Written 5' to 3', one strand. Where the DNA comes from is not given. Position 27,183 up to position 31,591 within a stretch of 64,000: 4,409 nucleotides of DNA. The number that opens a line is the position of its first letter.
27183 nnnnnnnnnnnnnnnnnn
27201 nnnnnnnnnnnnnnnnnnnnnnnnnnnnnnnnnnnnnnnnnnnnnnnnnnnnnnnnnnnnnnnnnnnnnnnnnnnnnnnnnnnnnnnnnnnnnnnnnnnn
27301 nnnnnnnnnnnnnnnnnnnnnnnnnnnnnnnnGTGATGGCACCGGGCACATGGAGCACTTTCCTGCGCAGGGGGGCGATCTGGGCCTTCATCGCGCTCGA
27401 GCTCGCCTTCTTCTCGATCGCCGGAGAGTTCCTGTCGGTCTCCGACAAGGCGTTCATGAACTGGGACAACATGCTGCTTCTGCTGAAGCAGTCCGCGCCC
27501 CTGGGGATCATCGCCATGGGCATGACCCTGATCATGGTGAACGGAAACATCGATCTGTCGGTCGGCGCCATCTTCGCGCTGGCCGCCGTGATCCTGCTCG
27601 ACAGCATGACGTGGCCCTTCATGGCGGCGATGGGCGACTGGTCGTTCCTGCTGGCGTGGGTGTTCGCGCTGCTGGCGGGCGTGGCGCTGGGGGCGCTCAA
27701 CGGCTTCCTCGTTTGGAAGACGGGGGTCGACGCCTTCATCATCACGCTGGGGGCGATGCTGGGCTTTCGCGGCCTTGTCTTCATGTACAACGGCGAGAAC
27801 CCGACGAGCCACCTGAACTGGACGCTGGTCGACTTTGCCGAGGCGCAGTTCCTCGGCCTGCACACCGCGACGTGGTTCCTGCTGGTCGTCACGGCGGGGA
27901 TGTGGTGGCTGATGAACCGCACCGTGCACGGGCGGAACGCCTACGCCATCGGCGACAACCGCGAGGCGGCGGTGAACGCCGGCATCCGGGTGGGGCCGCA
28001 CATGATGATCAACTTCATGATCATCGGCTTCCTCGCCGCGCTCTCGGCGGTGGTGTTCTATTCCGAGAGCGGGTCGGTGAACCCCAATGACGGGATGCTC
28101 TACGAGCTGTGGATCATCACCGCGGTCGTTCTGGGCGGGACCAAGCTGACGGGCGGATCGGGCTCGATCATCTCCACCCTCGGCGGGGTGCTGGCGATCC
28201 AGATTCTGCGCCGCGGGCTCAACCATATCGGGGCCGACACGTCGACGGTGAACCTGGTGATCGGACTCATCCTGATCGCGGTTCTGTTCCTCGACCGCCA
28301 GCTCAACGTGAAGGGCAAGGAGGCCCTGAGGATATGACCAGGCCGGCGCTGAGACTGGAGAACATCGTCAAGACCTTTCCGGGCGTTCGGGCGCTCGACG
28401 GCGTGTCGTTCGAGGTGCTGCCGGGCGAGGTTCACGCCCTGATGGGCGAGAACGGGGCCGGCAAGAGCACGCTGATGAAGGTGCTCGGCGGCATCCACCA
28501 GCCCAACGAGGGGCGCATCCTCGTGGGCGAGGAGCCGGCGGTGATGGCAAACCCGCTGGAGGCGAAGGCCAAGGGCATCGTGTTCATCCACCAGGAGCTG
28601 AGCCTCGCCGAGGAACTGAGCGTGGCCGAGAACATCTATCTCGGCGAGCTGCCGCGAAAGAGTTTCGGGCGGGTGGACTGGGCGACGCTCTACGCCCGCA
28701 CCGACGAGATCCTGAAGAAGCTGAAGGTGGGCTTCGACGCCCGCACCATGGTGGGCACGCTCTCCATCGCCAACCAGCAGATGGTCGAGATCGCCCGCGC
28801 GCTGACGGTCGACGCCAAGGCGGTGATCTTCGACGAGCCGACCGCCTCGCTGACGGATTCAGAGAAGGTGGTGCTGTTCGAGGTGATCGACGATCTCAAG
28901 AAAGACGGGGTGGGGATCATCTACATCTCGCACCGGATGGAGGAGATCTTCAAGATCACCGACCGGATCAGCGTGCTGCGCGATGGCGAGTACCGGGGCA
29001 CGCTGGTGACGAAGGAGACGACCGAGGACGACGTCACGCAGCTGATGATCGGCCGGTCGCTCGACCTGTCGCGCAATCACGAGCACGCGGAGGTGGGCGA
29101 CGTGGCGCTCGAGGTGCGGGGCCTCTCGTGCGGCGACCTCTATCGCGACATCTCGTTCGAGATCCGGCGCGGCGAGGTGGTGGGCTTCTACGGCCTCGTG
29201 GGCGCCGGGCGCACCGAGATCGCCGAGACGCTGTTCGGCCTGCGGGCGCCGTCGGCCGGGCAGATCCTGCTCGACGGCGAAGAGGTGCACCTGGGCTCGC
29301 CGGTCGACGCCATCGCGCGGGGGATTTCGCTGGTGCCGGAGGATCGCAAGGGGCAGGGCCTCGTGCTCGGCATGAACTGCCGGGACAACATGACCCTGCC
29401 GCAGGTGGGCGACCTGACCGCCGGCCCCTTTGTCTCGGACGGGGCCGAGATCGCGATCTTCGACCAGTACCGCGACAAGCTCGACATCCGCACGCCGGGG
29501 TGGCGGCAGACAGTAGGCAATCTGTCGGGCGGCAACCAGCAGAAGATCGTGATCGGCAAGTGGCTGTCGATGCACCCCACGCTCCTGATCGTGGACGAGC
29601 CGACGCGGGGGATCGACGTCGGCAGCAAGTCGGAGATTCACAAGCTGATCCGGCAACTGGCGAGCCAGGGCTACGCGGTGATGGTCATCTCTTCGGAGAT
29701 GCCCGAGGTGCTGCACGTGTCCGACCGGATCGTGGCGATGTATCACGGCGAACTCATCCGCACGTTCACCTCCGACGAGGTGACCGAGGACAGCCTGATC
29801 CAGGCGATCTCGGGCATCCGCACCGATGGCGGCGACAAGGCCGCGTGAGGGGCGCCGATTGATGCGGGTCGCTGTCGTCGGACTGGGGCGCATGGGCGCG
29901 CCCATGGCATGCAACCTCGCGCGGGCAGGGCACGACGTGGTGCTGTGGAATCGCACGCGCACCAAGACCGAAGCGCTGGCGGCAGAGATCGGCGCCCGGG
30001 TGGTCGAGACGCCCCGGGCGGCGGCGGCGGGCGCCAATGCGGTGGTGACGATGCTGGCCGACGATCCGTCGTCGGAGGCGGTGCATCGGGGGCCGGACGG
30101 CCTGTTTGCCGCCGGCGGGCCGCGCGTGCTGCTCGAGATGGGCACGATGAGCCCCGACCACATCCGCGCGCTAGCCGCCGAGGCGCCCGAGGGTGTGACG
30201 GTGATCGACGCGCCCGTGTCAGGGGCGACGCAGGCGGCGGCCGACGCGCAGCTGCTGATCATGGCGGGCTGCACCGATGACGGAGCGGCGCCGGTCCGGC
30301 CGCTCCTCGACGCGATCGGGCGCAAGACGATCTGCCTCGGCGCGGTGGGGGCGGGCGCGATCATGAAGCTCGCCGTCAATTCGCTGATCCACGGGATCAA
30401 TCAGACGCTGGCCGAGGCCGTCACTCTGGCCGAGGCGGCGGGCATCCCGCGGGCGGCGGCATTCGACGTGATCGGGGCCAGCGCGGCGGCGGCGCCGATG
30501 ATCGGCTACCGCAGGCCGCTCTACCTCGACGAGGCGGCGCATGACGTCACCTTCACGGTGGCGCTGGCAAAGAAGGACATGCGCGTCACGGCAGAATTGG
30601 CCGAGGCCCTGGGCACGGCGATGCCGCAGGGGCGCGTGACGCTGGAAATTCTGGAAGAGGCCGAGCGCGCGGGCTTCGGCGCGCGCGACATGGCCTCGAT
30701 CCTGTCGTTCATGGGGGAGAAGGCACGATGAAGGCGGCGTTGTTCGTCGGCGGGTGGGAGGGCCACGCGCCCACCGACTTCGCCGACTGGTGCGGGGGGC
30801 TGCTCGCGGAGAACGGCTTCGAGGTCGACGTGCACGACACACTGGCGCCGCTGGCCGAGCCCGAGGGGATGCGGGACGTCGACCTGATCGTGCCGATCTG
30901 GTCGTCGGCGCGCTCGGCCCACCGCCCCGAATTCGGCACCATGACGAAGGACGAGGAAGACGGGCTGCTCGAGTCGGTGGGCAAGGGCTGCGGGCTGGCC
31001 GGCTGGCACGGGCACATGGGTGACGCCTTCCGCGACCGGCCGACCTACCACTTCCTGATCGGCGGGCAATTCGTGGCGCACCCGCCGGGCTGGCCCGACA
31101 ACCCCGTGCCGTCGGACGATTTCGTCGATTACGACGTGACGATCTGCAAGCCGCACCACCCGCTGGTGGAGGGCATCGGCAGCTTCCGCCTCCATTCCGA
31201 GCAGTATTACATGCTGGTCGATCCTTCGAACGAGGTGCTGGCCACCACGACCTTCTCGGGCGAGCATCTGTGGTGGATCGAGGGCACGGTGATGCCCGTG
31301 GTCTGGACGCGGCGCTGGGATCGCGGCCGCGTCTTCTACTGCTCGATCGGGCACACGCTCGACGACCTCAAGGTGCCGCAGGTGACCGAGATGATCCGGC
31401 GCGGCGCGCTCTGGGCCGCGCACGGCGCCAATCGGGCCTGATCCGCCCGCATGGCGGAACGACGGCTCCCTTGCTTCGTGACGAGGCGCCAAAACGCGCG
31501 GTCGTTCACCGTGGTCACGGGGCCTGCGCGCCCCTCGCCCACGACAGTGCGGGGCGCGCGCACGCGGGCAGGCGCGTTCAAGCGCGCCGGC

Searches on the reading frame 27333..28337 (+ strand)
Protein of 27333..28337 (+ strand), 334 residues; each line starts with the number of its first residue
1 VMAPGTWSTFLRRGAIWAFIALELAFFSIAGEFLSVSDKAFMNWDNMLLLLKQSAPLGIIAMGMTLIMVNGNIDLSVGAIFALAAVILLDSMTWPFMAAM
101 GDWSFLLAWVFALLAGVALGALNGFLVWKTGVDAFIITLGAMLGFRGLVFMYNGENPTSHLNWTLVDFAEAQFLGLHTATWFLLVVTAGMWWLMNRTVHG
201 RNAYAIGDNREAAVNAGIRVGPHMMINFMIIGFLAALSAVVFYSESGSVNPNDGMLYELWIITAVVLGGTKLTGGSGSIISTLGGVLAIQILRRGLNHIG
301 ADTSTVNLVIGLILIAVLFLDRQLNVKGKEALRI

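Call 22: search_protein_families(library=pfam, proteins=[window:27333-28337:+], max_evalue=0.0001)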
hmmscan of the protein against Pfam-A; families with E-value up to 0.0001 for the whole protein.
window:27333-28337:+ (334 aa): 1 family
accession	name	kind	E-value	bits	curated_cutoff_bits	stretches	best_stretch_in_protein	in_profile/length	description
PF02653.21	BPD_transp_2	-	1.2e-41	143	26.8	1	47-318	2-269/269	Branched-chain amino acid transport system / permease component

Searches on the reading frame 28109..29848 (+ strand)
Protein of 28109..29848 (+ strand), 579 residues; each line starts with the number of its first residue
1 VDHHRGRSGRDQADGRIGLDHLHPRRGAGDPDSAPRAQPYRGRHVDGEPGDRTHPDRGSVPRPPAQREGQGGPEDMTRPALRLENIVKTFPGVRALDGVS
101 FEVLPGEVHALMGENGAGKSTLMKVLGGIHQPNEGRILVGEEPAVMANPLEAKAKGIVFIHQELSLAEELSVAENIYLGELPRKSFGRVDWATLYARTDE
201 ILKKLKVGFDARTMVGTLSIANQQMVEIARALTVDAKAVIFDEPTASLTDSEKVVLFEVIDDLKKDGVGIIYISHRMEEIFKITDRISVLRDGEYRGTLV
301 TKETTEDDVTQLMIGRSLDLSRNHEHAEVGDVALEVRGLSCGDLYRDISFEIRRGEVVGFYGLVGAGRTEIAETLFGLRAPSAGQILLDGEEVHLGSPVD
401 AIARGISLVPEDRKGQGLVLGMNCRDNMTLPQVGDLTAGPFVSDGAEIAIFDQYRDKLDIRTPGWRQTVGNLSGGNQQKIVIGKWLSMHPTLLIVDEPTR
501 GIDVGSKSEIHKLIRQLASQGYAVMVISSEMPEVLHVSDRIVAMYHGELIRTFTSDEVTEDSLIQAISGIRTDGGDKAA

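Call 22: search_protein_families(library=pfam, proteins=[window:28109-29848:+], max_evalue=0.0001)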
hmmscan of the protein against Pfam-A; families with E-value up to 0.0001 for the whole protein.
window:28109-29848:+ (579 aa): 2 families
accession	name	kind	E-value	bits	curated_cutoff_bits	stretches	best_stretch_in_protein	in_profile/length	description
PF00005.33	ABC_tran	-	3.3e-51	173.9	25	2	96-246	1-137/137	ABC transporter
PF13304.12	AAA_21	-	4.4e-05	24.1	27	0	109-132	2-25/304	AAA domain, putative AbiEii toxin, Type IV TA system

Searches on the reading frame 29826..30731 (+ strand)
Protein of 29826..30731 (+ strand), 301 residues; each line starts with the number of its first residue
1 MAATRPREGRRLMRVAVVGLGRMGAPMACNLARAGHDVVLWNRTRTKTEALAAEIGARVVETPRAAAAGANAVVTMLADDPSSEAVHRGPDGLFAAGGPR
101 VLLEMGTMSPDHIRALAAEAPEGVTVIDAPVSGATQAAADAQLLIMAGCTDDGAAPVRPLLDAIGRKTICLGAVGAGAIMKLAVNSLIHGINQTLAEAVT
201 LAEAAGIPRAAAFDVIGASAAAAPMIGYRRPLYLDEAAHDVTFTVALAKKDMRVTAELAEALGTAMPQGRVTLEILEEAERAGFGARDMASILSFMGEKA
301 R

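Call 22: search_protein_families(library=pfam, proteins=[window:29826-30731:+], max_evalue=0.0001)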
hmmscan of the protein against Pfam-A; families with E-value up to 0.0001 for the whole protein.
window:29826-30731:+ (301 aa): 7 families
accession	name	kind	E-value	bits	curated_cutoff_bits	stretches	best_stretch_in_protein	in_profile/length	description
PF03446.21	NAD_binding_2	-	2.1e-37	129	21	1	14-172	1-161/161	NAD binding domain of 6-phosphogluconate dehydrogenase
PF14833.11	NAD_binding_11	-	1.5e-19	70.9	30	1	175-294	1-120/122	NAD-binding of NADP-dependent 3-hydroxyisobutyrate dehydrogenase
PF03807.23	F420_oxidored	-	3.3e-08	34.4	21.6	1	14-74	1-64/94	NADP oxidoreductase coenzyme F420-dependent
PF02558.23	ApbA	-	8.3e-07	29.2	22.2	1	15-61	1-45/150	Ketopantoate reductase PanE/ApbA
PF07991.19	KARI_N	-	6.7e-06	26.2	20.6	1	14-86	6-76/165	Acetohydroxy acid isomeroreductase, NADPH-binding domain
PF02737.24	3HCDH_N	-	6.9e-06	26.5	22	1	15-62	2-52/180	3-hydroxyacyl-CoA dehydrogenase, NAD binding domain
PF01488.26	Shikimate_DH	-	9.1e-06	26.2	24.3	1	13-58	13-59/138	Shikimate / quinate 5-dehydrogenase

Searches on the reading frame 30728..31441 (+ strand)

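Call 22: search_protein_families(library=pfam, proteins=[window:30728-31441:+], max_evalue=0.0001)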
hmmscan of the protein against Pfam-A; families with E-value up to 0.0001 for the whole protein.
window:30728-31441:+ (237 aa): 1 family
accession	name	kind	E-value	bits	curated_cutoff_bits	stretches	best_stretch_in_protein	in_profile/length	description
PF06283.17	ThuA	-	1.9e-41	143.1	33.4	1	5-230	4-209/209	Trehalose utilisation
